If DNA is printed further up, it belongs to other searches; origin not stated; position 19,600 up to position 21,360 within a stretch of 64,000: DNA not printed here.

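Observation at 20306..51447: Nine copies of a 30-45 bp G/C-rich hairpin mini-element, translated in all three reading frames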

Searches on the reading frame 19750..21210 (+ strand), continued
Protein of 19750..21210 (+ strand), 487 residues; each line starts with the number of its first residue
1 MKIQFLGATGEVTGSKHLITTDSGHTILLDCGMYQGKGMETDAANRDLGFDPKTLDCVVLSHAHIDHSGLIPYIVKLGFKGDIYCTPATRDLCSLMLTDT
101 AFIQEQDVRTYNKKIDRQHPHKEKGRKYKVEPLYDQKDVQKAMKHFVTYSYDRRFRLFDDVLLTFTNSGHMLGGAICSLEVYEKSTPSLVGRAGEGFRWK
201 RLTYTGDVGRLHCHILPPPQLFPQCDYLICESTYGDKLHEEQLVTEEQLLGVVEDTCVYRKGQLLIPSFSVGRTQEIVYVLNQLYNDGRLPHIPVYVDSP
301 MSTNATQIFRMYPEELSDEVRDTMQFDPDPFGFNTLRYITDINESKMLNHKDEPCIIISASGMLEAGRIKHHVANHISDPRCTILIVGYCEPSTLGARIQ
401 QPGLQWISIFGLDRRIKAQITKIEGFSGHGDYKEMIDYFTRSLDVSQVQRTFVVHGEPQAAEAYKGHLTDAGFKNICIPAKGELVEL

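Call 103: fold_search(model_id=the predicted structure, library=pdb)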
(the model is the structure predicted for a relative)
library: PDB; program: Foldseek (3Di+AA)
matches with E <= 10: 648; with E <= 0.001: 30
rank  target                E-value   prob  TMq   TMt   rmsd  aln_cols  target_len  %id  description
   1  2xma_A                1.2e-06  1.00  0.24  0.59   9.7       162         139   18  DEINOCOCCUS RADIODURANS ISDRA2 TRANSPOSASE RIGHT END DNA COMPLEX (released 2010-10-13)
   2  2xma_E                1.2e-06  1.00  0.24  0.58  10.6       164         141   19  DEINOCOCCUS RADIODURANS ISDRA2 TRANSPOSASE RIGHT END DNA COMPLEX (released 2010-10-13)
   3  2xm3_A                1.4e-06  1.00  0.24  0.65   7.7       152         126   19  Deinococcus radiodurans ISDra2 Transposase Left end DNA complex (released 2010-10-13)
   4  2xm3_C                3.1e-06  1.00  0.24  0.63   8.1       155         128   19  Deinococcus radiodurans ISDra2 Transposase Left end DNA complex (released 2010-10-13)
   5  2xma_B                4.7e-06  1.00  0.25  0.63   9.7       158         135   18  DEINOCOCCUS RADIODURANS ISDRA2 TRANSPOSASE RIGHT END DNA COMPLEX (released 2010-10-13)
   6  2a6m_B                6.3e-06  1.00  0.25  0.58  12.1       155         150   15  Crystal Structure of the ISHp608 Transposase (released 2005-10-25)
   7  2xqc_D                7.1e-06  1.00  0.24  0.62   9.9       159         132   19  DEINOCOCCUS RADIODURANS ISDRA2 TRANSPOSASE COMPLEXED WITH LEFT END RECOGNITION AND CLEAVAGE SITE AND ZN (released 2010-10-13)
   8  2xo6_D                1.3e-05  1.00  0.25  0.66   8.3       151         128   18  DEINOCOCCUS RADIODURANS ISDRA2 TRANSPOSASE Y132F MUTANT COMPLEXED WITH LEFT END RECOGNITION AND CLEAVAGE SITE (released 2010-10-13)
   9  2xm3_B                1.5e-05  1.00  0.24  0.63   8.0       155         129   19  Deinococcus radiodurans ISDra2 Transposase Left end DNA complex (released 2010-10-13)
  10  2xm3_D                1.6e-05  1.00  0.24  0.64   7.7       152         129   18  Deinococcus radiodurans ISDra2 Transposase Left end DNA complex (released 2010-10-13)
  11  2xo6_A                1.6e-05  1.00  0.24  0.61   9.8       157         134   20  DEINOCOCCUS RADIODURANS ISDRA2 TRANSPOSASE Y132F MUTANT COMPLEXED WITH LEFT END RECOGNITION AND CLEAVAGE SITE (released 2010-10-13)
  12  2f4f_A                2.0e-05  1.00  0.23  0.58  13.2       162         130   15  Crystal structure of IS200 transposase (released 2005-12-13)
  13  2vih_B                2.9e-05  1.00  0.25  0.67   7.3       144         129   14  CRYSTAL STRUCTURE OF THE IS608 TRANSPOSASE IN COMPLEX WITH Left END 26-MER DNA (released 2008-02-19)
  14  2vjv_A                3.9e-05  1.00  0.25  0.68   7.7       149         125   14  Crystal structure of the IS608 transposase in complex with left end 26-mer DNA hairpin and a 6-mer DNA representing th (released 2008-02-19)
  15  2ec2_A                4.1e-05  1.00  0.24  0.62   9.4       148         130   17  Crystal structure of transposase from Sulfolobus tokodaii (released 2007-02-27)
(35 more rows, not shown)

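Call 104: search_protein_families(library=pfam, proteins=[window:19750-21210:+], max_evalue=0.0001)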
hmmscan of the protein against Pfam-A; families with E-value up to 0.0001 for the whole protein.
window:19750-21210:+ (487 aa): 5 families
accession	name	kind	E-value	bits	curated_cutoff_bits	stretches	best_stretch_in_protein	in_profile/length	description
PF10996.14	Beta-Casp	-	5e-41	140.4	27.7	1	274-399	1-120/120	Beta-Casp domain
PF07521.17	RMMBL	-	1.3e-11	44.8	21.6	1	415-476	3-61/63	Zn-dependent metallo-hydrolase RNA specificity domain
PF00753.33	Lactamase_B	-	1.8e-11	44.8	22.7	1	18-88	10-77/196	Metallo-beta-lactamase superfamily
PF16661.11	Lactamase_B_6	-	1.9e-11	44.2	27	1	19-181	2-151/193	Metallo-beta-lactamase superfamily domain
PF12706.13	Lactamase_B_2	-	5.6e-07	29.8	27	1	25-99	1-76/200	Beta-lactamase superfamily domain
